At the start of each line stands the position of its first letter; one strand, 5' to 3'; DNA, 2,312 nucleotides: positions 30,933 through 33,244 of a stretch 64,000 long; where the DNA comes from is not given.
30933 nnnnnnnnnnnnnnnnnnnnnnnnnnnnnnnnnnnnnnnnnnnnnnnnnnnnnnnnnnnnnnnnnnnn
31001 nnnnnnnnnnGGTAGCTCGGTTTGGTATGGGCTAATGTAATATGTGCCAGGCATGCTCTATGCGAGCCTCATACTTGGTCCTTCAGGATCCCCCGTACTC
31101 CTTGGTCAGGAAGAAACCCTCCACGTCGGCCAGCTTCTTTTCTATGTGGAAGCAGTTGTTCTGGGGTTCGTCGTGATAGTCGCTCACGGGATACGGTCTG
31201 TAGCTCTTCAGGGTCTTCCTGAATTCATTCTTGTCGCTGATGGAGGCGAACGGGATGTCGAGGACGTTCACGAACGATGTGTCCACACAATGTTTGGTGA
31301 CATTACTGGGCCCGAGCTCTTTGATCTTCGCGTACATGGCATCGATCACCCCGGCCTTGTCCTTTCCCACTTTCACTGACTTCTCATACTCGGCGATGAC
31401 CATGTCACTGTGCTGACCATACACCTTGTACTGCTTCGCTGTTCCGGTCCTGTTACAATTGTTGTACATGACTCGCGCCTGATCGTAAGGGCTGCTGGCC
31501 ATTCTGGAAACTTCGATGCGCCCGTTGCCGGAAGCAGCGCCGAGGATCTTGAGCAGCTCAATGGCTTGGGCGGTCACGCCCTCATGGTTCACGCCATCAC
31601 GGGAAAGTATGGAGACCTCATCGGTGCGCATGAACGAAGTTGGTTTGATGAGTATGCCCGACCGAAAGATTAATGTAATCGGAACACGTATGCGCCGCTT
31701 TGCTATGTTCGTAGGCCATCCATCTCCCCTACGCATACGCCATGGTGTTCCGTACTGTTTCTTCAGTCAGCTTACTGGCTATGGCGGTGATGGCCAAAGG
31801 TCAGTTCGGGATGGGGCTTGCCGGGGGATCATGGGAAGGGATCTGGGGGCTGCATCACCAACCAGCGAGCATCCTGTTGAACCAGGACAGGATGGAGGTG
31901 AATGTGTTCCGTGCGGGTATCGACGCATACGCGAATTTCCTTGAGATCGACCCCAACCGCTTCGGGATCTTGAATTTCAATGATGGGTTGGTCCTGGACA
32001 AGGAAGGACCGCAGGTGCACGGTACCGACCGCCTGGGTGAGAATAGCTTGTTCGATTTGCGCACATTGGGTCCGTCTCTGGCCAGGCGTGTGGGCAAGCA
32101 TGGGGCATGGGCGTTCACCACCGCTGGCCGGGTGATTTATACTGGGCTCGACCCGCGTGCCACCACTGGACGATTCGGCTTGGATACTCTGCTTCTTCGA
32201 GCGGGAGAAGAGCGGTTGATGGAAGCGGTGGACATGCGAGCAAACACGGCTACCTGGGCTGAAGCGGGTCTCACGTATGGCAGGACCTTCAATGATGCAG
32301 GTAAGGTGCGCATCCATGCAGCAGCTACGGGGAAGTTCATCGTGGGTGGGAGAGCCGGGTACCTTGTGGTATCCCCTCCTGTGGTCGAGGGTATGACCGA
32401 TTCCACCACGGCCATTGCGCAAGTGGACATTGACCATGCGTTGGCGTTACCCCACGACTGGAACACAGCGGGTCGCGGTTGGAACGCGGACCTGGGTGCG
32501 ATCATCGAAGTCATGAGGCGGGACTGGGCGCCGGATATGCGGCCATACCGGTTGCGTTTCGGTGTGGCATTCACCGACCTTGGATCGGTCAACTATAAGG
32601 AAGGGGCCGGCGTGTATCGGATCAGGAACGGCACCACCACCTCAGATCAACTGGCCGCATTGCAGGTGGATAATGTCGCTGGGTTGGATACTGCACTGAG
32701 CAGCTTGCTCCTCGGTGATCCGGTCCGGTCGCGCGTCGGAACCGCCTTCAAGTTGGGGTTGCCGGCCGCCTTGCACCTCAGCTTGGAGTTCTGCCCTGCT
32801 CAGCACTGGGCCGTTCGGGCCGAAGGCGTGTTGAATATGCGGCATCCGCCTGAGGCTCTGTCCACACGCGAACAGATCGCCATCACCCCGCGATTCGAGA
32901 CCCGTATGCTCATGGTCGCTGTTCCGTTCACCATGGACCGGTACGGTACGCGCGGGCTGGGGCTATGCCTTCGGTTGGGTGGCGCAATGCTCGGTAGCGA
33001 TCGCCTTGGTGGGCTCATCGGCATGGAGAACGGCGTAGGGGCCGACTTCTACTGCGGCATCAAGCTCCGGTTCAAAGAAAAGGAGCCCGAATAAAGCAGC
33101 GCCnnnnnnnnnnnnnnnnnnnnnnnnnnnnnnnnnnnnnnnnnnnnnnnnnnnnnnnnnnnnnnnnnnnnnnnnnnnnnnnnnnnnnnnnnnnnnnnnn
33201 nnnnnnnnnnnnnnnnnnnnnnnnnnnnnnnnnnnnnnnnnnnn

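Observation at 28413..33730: PAAR/DUF4123 adaptor modules with no recognisable large effector; the adjoining stretch looks decayed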

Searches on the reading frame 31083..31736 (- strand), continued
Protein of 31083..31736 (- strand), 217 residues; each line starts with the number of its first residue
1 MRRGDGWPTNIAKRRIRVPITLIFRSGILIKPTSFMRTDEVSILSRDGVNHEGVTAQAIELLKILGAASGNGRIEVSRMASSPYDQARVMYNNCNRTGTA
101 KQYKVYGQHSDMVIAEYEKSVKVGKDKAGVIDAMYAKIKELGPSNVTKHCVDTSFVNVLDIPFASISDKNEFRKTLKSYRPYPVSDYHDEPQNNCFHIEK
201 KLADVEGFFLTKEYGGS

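Call 59: fold_search(model_id=the predicted structure, library=viral)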
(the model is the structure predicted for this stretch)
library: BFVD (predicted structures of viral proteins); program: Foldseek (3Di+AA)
matches with E <= 10: 504; with E <= 0.001: 1
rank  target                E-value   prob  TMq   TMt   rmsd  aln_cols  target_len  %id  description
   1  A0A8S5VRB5            1.7e-08  1.00  0.59  0.62   4.3       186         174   15  (no name in the UniProt tables at hand)
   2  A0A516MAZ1            5.5e-03  0.99  0.37  0.13   7.6       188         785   12  (no name in the UniProt tables at hand)
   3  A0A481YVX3            8.2e-02  0.57  0.24  0.15  14.1       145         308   14  Putative serine/threonine protein kinase [Marseillevirus LCMAC201]
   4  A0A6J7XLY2            9.3e-02  0.97  0.40  0.20   5.6       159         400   12  LT_GEWL domain containing protein [uncultured Caudovirales phage]
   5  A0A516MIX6            2.7e-01  0.84  0.21  0.19   2.5        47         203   13  (no name in the UniProt tables at hand)
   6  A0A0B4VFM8            2.7e-01  0.12  0.21  0.13  22.7       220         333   13  p47 [Tipula oleracea nudivirus]
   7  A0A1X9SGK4            2.8e-01  0.23  0.25  0.35  12.1       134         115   15  Uncharacterized protein [Bacillus phage Flapjack]
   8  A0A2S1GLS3            3.0e-01  0.18  0.19  0.27  16.3       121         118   13  Uncharacterized protein [Erwinia phage Cronus]
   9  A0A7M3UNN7            3.4e-01  0.35  0.23  0.22  10.1        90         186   16  K Homology domain-containing protein [Pyramimonas orientalis virus]
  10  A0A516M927            4.5e-01  0.11  0.19  0.06  13.9       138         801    7  (no name in the UniProt tables at hand)
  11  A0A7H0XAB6            5.1e-01  0.14  0.19  0.10  14.2       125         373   10  (no name in the UniProt tables at hand)
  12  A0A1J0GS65            5.1e-01  0.12  0.17  0.17  11.9       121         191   12  Uncharacterized protein [Shigella phage SH6]
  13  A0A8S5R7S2            5.1e-01  0.05  0.17  0.12  19.8       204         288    8  Uncharacterized protein [virus sp. ctnRj46]
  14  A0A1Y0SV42            5.4e-01  0.41  0.24  0.43  10.0        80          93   11  Uncharacterized protein [Pseudomonas phage Noxifer]
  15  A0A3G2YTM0            5.4e-01  0.28  0.21  0.37   8.3        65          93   17  (no name in the UniProt tables at hand)
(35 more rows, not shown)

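Call 60: search_protein_families(library=pfam, alignment_id=A4, max_evalue=1)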
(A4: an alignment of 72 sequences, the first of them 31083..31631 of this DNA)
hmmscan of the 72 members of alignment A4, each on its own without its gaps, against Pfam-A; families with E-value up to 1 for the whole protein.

A. member 1, window:31083-31631:- (182 aa): 0 families

B. families by the number of members that match (of 72 scanned): 51 families (the first 25 are shown)
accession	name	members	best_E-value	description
PF12643.12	MazG-like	5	0.0053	MazG-like family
PF10728.14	DUF2520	5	0.028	Domain of unknown function (DUF2520)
PF13419.12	HAD_2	3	0.0049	Haloacid dehalogenase-like hydrolase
PF06506.16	PrpR_N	3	0.018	Propionate catabolism activator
PF25109.1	HAD_PNKP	3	0.04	Polynucleotide kinase PNKP phosphatase domain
PF24899.1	UBA_DHX29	3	0.093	ATP-dependent RNA helicase DHX29, UBA domain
PF18979.5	DUF5715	3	0.11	Family of unknown function (DUF5715)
PF19560.4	DUF6082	2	0.0055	Family of unknown function (DUF6082)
PF23393.2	Beta-prop_WDR90_POC16_2nd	1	0.0053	WDR90/POC16, second beta-propeller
PF01022.26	HTH_5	1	0.0085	Bacterial regulatory protein, arsR family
PF07675.18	Cleaved_Adhesin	1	0.012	Cleaved Adhesin Domain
PF18202.7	TQ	1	0.015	T-Q ester bond containing domain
PF00873.25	ACR_tran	1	0.02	AcrB/AcrD/AcrF family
PF00920.27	ILVD_EDD_N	1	0.031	Dihydroxy-acid/6-phosphogluconate dehydratase N-terminal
PF11443.14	DUF2828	1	0.039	Domain of unknown function (DUF2828)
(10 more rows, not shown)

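Call 61: find_encoding_contigs(protein=P0186, flank=6000, max_places=2)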
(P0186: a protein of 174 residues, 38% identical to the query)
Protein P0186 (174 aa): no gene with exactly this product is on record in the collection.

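Call 62: find_encoding_contigs(protein=P0098, flank=6000, max_places=2)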
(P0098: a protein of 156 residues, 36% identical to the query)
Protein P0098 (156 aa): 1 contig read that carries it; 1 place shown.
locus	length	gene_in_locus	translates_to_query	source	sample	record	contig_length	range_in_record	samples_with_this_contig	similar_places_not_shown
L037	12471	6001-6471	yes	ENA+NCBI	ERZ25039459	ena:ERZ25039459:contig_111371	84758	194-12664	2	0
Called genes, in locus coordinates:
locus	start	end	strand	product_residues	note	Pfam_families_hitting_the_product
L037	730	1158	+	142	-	PF02922:CBM_48 (weak)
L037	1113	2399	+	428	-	PF00128:Alpha-amylase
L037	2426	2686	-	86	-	-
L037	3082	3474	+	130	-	PF00266:Aminotran_5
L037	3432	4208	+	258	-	PF00266:Aminotran_5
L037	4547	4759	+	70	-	-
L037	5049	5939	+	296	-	PF00059:Lectin_C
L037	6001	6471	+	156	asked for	-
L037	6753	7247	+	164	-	-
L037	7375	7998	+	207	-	-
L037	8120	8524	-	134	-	PF02371:Transposase_20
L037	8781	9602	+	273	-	-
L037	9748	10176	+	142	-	-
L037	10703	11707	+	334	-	PF13495:Phage_int_SAM_4, PF00589:Phage_integrase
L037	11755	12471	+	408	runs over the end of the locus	PF14319:Zn_Tnp_IS91, PF04986:Y2_Tnp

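Call 63: find_encoding_contigs(protein=P0254, flank=6000, max_places=2)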
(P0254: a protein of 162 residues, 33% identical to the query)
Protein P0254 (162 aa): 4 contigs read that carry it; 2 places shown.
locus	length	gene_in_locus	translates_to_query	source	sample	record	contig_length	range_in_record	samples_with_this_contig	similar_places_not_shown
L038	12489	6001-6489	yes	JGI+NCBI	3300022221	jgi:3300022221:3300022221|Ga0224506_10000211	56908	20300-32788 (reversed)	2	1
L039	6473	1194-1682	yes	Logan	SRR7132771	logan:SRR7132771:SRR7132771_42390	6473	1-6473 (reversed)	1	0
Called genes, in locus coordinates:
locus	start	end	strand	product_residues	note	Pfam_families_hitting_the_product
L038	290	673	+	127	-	PF04480:DUF559, PF18741:MTES_1575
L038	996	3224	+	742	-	-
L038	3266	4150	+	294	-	-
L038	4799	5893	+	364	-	-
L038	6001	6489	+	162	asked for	-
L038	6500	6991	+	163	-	-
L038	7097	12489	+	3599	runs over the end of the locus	-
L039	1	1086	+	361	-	?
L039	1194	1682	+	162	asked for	-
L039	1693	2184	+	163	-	-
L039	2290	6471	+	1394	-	?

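Call 77: search_protein_families(library=pfam, proteins=[P0142, P0077, P0080, P0092, P0083, P0084, P0102, P0045], max_evalue=0.001)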
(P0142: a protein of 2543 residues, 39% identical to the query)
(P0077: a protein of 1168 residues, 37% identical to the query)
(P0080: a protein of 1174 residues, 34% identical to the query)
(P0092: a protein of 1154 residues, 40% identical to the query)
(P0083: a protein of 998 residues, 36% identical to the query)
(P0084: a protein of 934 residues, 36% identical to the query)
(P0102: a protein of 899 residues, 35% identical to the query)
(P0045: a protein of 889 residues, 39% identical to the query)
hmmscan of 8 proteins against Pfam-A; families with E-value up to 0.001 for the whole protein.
P0142 (2543 aa): 2 families
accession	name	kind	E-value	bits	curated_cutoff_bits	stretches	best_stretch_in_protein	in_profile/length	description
PF05593.20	RHS_repeat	-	1e-05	26.2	22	0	1582-1615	1-33/38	RHS Repeat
PF20041.5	DUF6443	-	0.00026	21.6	27.8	1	325-474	23-128/137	Domain of unknown function (DUF6443)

P0077 (1168 aa): 0 families

P0080 (1174 aa): 1 family
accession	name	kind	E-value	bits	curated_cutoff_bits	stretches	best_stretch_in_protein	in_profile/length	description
PF14107.11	DUF4280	-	2e-14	54.5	26.3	1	35-144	1-109/109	Domain of unknown function (DUF4280)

P0092 (1154 aa): 4 families
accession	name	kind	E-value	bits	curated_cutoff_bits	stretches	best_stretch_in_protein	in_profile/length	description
PF01471.23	PG_binding_1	-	1.3e-24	86.5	23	2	573-629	2-57/57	Putative peptidoglycan binding domain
PF08239.17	SH3_3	-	5.1e-16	59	27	2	75-123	1-54/54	Bacterial SH3 domain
PF18013.6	Phage_lysozyme2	-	6.5e-16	59.2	28.2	1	757-954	6-138/140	Phage tail lysozyme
PF09374.15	PG_binding_3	-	0.00058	20.4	24.6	0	643-674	2-32/76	Predicted Peptidoglycan domain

P0083 (998 aa): 2 families
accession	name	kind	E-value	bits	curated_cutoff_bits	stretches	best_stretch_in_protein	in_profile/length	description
PF00959.24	Phage_lysozyme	-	1.9e-09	38.3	22.3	1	422-542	3-104/125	Phage lysozyme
PF01551.29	Peptidase_M23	-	2.9e-09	37.4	28.7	1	247-344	4-87/96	Peptidase family M23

P0084 (934 aa): 1 family
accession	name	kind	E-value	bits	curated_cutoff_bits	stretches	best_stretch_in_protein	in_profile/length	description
PF00182.24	Glyco_hydro_19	-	8.4e-06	26.2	25.5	1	599-709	42-148/232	Chitinase class I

P0102 (899 aa): 2 families
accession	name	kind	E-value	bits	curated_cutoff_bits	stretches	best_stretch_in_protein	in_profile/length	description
PF05593.20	RHS_repeat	-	5.2e-29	100.5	22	4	257-297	1-37/38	RHS Repeat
PF01471.23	PG_binding_1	-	1e-10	42.1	23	1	626-684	3-56/57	Putative peptidoglycan binding domain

P0045 (889 aa): 0 families

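Call 79: find_encoding_contigs(protein=P0209, flank=7000, max_places=2)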
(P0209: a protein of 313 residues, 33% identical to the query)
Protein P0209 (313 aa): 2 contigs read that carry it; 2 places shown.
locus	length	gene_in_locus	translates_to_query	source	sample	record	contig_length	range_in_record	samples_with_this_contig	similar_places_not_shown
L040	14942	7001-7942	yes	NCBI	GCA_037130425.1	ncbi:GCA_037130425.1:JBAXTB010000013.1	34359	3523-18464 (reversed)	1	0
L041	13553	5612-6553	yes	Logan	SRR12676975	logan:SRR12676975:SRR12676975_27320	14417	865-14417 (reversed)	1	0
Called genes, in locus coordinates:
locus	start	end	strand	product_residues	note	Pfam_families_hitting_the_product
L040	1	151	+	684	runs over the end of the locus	PF00072:Response_reg, PF00158:Sigma54_activat, PF14532:Sigma54_activ_2, PF00004:AAA (weak), PF07728:AAA_5 (weak), PF25601:AAA_lid_14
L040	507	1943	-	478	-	PF02321:OEP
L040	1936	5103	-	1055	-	PF00873:ACR_tran, PF03176:MMPL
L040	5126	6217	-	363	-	PF25919:BSH_CusB (faint), PF00364:Biotin_lipoyl (faint), PF25917:BSH_RND, PF25944:Beta-barrel_RND, PF25967:RND-MFP_C, PF25989:YknX_C (weak)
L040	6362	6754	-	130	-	-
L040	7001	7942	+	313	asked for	-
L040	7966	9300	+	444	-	PF01764:Lipase_3, PF00975:Thioesterase (weak)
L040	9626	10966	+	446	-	PF02321:OEP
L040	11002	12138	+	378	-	PF25919:BSH_CusB (faint), PF25917:BSH_RND, PF25973:BSH_CzcB, PF25885:HH_EMRA (weak), PF25876:HH_MFP_RND (weak), PF25944:Beta-barrel_RND (faint), PF25967:RND-MFP_C, PF25989:YknX_C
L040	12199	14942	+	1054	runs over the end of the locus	PF00873:ACR_tran, PF03176:MMPL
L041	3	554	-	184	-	?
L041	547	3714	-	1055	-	PF00873:ACR_tran, PF03176:MMPL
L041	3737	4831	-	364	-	PF25919:BSH_CusB (faint), PF00364:Biotin_lipoyl (faint), PF25917:BSH_RND, PF25944:Beta-barrel_RND, PF25967:RND-MFP_C, PF25989:YknX_C (weak)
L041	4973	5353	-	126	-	-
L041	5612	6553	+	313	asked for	-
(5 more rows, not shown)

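Call 80: find_encoding_contigs(protein=P0047, flank=7000, max_places=2)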
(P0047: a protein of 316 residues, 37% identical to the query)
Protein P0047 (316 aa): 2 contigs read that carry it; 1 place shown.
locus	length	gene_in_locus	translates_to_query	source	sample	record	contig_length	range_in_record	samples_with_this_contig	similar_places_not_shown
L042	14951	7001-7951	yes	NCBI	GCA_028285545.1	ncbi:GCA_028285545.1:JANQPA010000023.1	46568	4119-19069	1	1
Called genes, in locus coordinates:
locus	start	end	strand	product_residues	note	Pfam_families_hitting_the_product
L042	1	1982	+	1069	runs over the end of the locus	PF13620:CarboxypepD_reg, PF13715:CarbopepD_reg_2, PF07715:Plug, PF00593:TonB_dep_Rec_b-barrel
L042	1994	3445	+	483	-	PF12771:SusD-like_2, PF12741:SusD-like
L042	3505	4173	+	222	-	PF16403:Bact_surface_Ig-like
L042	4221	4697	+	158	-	-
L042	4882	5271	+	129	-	PF01797:Y1_Tnp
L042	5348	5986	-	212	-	PF04299:FMN_bind_2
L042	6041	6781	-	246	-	PF01738:DLH, PF00561:Abhydrolase_1 (weak), PF12146:Hydrolase_4 (weak), PF08840:BAAT_C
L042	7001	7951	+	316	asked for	-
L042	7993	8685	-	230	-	-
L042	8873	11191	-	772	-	PF22612:GH113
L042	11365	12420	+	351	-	PF00211:Guanylate_cyc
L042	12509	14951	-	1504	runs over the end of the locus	PF07494:Reg_prop (faint), PF00047:ig (faint), PF08940:DUF1918 (faint), PF06832:BiPBP_C (faint), PF18962:Por_Secre_tail (faint), PF23585:DUF7137 (faint), PF13573:SprB (weak), PF00691:OmpA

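Call 91: find_encoding_contigs(protein=P0080, flank=6000, max_places=2)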
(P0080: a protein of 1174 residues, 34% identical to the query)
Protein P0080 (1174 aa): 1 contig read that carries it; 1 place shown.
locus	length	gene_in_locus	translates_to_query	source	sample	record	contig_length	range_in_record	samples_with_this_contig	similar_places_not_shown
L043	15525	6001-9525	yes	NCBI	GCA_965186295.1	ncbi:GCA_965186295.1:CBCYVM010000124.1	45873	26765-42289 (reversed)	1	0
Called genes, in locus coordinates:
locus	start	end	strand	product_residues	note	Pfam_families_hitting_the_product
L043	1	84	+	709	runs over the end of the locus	PF07715:Plug, PF00593:TonB_dep_Rec_b-barrel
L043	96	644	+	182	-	PF16357:PepSY_TM_like_2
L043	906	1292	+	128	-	PF17642:TssD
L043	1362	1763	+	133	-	PF17642:TssD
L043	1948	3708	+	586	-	PF05954:Phage_GPD, PF04717:Phage_base_V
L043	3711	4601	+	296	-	PF11692:DUF3289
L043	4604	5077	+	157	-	-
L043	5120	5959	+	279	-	-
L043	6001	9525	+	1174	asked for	PF14107:DUF4280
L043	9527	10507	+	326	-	-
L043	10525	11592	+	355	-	-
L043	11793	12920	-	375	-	PF28535:DUF8431, PF03372:Exo_endo_phos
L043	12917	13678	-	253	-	PF13489:Methyltransf_23, PF08241:Methyltransf_11, PF08242:Methyltransf_12, PF13649:Methyltransf_25 (weak), PF13847:Methyltransf_31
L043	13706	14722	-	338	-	PF01522:Polysacc_deac_1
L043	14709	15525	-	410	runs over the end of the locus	PF00535:Glycos_transf_2, PF13641:Glyco_tranf_2_3, PF13632:Glyco_trans_2_3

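Call 96: search_protein_families(library=phrogs, proteins=[window:31083-31631:-, P0254, P0098, P0027, P0003], max_evalue=0.01)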
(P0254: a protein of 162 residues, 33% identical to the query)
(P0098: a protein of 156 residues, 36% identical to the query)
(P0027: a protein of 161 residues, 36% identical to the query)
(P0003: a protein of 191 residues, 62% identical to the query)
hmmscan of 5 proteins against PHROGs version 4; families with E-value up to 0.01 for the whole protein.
window:31083-31631:- (182 aa): 0 families

P0254 (162 aa): 0 families

P0098 (156 aa): 0 families

P0027 (161 aa): 0 families

P0003 (191 aa): 0 families

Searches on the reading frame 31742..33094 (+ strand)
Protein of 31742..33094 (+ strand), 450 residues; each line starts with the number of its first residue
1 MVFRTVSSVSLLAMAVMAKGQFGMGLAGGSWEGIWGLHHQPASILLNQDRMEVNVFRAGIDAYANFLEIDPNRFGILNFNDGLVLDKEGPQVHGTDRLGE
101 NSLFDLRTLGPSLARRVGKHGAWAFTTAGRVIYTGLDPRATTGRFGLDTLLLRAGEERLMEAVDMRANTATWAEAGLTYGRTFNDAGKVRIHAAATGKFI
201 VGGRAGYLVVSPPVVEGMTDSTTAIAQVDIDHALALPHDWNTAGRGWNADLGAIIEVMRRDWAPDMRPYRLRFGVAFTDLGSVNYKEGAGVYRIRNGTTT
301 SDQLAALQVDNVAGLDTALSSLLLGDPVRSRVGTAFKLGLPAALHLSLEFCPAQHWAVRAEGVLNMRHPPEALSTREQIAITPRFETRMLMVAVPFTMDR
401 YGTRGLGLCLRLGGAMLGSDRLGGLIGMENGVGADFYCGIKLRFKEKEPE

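Call 4: search_protein_families(library=pfam, proteins=[window:31742-33094:+], max_evalue=0.1)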
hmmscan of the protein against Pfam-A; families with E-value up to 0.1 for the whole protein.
window:31742-33094:+ (450 aa): 1 family
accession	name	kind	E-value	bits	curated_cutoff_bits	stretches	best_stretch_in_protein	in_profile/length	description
PF18990.6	DUF5723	-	1e-16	62.1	26.8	1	160-420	114-376/376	Family of unknown function (DUF5723)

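Call 12: search_protein_families(library=ncbifam, proteins=[window:31742-33094:+], max_evalue=0.1)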
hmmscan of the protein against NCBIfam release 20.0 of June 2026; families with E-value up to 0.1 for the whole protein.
window:31742-33094:+ (450 aa): 1 family
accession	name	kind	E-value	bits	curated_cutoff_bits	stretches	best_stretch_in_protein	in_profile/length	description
NF041842.1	EpsX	equivalog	0.019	13.8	550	1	166-254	317-405/412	exopolysaccharide export protein EpsX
